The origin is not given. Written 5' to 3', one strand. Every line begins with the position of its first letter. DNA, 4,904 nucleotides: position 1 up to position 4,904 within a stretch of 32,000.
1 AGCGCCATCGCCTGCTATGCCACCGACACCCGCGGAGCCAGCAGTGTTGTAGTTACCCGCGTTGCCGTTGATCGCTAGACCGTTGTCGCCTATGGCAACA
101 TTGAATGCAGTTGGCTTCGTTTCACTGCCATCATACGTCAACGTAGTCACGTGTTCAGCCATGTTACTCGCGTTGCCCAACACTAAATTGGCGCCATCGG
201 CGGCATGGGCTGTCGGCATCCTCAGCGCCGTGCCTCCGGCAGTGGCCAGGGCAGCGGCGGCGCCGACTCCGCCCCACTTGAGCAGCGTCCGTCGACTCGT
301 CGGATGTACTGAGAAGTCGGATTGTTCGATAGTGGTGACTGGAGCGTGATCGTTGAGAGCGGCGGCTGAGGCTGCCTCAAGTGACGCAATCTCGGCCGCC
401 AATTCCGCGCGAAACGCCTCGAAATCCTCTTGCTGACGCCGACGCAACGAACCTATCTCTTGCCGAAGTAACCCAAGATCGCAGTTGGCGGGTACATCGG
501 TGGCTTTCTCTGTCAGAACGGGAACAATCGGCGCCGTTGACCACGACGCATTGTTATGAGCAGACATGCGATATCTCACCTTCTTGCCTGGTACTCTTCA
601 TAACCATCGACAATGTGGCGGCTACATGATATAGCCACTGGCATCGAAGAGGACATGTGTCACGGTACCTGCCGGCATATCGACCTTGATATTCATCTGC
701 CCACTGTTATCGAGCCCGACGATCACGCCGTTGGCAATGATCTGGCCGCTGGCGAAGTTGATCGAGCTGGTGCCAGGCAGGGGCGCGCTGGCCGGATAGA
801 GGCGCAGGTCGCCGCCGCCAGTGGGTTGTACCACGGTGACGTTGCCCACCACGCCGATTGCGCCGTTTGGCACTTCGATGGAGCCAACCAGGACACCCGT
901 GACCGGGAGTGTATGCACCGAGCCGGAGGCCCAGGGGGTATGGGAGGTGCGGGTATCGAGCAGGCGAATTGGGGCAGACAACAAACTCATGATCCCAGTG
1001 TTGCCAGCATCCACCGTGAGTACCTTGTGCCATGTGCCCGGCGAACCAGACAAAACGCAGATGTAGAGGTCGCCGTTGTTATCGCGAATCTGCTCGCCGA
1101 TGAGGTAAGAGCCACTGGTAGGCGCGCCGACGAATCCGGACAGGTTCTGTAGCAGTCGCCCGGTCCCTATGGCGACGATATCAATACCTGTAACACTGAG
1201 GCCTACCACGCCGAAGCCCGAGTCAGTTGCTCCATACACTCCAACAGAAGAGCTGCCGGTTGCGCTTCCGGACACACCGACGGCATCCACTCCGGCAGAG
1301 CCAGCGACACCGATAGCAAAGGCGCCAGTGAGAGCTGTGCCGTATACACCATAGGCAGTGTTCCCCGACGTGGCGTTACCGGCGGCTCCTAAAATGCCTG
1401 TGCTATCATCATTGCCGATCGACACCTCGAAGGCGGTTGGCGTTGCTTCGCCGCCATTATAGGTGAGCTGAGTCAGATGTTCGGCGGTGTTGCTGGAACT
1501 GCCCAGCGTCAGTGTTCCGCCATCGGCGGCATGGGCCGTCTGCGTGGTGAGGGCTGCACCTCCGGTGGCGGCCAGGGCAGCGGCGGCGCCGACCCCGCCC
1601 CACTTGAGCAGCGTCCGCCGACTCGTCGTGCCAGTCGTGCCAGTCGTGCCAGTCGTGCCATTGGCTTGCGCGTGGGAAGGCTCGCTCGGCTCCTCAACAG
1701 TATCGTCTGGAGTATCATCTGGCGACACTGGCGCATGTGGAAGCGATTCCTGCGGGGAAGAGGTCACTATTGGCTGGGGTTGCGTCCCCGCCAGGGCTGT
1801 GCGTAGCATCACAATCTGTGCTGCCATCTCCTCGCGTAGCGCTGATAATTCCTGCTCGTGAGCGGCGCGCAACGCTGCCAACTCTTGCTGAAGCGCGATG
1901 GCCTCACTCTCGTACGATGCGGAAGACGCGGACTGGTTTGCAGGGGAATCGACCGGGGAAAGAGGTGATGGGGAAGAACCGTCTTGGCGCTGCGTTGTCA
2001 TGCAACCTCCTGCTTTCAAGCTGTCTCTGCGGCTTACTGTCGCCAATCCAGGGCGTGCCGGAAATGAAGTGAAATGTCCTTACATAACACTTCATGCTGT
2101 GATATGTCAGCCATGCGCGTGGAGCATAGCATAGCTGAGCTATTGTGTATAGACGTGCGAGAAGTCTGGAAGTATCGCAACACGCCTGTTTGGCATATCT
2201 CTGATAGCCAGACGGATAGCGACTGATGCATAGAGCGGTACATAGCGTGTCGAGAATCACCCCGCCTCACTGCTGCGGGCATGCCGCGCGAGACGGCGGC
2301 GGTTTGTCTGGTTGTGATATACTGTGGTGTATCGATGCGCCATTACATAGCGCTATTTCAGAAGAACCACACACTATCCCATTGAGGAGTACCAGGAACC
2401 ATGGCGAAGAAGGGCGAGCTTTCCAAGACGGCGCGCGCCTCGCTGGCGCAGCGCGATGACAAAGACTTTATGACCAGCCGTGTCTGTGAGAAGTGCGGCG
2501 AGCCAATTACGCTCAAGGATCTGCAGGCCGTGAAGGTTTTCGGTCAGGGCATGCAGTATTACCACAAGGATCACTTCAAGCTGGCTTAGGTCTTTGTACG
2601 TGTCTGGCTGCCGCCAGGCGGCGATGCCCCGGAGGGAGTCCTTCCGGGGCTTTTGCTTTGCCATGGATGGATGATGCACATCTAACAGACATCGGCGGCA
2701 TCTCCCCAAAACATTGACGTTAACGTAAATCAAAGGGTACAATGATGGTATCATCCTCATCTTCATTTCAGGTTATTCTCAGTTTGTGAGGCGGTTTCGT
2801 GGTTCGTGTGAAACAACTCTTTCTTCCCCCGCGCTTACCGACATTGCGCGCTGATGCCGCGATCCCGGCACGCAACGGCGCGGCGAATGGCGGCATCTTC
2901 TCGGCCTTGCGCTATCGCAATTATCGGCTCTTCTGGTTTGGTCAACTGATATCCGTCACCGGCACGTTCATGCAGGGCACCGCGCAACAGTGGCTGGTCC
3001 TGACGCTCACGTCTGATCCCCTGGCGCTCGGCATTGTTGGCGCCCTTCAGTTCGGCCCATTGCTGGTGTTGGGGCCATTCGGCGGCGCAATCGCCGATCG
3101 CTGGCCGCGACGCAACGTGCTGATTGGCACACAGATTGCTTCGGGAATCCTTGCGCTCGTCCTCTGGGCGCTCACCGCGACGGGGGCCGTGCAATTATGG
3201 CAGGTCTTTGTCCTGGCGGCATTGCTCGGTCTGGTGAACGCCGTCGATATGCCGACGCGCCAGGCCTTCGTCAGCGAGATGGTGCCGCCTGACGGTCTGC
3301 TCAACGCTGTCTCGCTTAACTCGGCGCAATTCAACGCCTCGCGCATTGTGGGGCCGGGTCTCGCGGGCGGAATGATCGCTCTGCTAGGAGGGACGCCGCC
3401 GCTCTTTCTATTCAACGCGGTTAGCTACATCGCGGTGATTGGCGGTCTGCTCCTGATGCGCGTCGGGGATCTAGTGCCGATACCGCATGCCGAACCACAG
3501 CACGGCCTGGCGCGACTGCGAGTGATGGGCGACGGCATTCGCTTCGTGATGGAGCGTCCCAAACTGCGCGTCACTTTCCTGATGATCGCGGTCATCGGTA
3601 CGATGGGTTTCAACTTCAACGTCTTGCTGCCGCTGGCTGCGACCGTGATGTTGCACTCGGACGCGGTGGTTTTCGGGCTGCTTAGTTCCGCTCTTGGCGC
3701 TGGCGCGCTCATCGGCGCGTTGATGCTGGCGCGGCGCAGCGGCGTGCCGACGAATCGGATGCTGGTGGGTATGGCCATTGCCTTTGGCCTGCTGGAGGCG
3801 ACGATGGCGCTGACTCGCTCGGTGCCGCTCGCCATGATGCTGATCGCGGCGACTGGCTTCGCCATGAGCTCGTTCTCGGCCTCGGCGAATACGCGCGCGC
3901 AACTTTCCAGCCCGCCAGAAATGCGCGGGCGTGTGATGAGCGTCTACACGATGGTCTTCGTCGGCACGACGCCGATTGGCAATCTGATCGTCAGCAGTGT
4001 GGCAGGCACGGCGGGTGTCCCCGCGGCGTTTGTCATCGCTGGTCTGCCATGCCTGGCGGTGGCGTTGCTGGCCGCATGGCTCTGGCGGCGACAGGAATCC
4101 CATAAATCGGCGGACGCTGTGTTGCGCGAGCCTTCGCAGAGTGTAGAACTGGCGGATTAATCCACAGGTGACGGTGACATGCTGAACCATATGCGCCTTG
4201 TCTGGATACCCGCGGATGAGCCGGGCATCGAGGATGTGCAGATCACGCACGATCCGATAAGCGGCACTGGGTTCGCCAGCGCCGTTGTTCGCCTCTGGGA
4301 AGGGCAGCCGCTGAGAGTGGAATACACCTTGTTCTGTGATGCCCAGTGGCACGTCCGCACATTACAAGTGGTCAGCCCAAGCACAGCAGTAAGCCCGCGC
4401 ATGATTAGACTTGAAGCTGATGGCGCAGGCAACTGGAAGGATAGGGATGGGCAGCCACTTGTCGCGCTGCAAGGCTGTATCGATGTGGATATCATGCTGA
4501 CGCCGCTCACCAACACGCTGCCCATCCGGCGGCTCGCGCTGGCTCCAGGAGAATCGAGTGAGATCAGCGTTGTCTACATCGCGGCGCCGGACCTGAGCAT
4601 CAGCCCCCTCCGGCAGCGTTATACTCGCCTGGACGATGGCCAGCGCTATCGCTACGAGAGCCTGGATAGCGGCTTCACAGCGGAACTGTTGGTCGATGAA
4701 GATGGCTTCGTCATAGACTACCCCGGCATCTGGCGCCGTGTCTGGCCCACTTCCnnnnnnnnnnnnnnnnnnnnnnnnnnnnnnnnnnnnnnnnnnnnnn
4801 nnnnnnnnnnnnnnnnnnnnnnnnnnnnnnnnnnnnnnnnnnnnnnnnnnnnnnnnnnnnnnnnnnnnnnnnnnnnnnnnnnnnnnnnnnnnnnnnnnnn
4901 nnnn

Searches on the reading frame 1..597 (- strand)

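Call 17: search_protein_families(library=pfam, proteins=[window:1-597:-], max_evalue=0.001)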
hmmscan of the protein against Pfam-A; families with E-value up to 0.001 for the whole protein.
window:1-597:- (199 aa): 1 family
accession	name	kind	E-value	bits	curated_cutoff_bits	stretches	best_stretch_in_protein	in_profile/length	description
PF10518.14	TAT_signal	-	8.7e-05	22.7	22.7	1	100-118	2-20/21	TAT (twin-arginine translocation) pathway signal sequence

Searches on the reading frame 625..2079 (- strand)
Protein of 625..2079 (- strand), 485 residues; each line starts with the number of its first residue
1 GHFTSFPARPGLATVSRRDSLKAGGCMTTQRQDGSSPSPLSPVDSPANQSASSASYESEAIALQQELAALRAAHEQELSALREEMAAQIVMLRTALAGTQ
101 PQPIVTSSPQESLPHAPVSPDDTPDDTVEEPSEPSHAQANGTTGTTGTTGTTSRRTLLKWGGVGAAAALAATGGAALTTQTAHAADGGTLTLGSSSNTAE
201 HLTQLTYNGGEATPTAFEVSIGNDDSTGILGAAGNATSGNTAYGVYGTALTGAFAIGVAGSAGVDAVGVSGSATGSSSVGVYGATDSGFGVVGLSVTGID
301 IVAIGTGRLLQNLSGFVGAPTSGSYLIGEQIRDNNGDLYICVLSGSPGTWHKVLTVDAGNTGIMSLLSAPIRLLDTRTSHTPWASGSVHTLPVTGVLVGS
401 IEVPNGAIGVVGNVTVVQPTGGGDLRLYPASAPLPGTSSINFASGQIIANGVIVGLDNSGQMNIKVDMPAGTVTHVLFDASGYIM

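Call 17: search_protein_families(library=pfam, proteins=[window:625-2079:-], max_evalue=0.001)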
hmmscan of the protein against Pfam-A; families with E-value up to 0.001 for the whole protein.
window:625-2079:- (485 aa): 1 family
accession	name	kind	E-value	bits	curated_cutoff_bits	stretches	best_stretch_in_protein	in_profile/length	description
PF10518.14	TAT_signal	-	0.00043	20.5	22.7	1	152-171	2-21/21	TAT (twin-arginine translocation) pathway signal sequence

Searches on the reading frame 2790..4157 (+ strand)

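Call 17: search_protein_families(library=pfam, proteins=[window:2790-4157:+], max_evalue=0.001)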
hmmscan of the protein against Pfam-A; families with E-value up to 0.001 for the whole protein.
window:2790-4157:+ (456 aa): 2 families
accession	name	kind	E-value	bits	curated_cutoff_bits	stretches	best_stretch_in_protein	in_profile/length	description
PF05977.19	MFS_3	-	3.4e-56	191.2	27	1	37-442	4-404/524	Transmembrane secretion effector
PF07690.21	MFS_1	-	4.5e-35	121.6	33.4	2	49-311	2-253/347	Major Facilitator Superfamily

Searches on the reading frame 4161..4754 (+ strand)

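Call 17: search_protein_families(library=pfam, proteins=[window:4161-4754:+], max_evalue=0.001)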
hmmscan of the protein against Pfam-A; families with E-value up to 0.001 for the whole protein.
window:4161-4754:+ (198 aa): 1 family
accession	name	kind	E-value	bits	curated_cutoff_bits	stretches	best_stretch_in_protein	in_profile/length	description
PF06475.18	Glycolipid_bind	-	3.6e-54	183.5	25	1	13-193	2-180/180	Putative glycolipid-binding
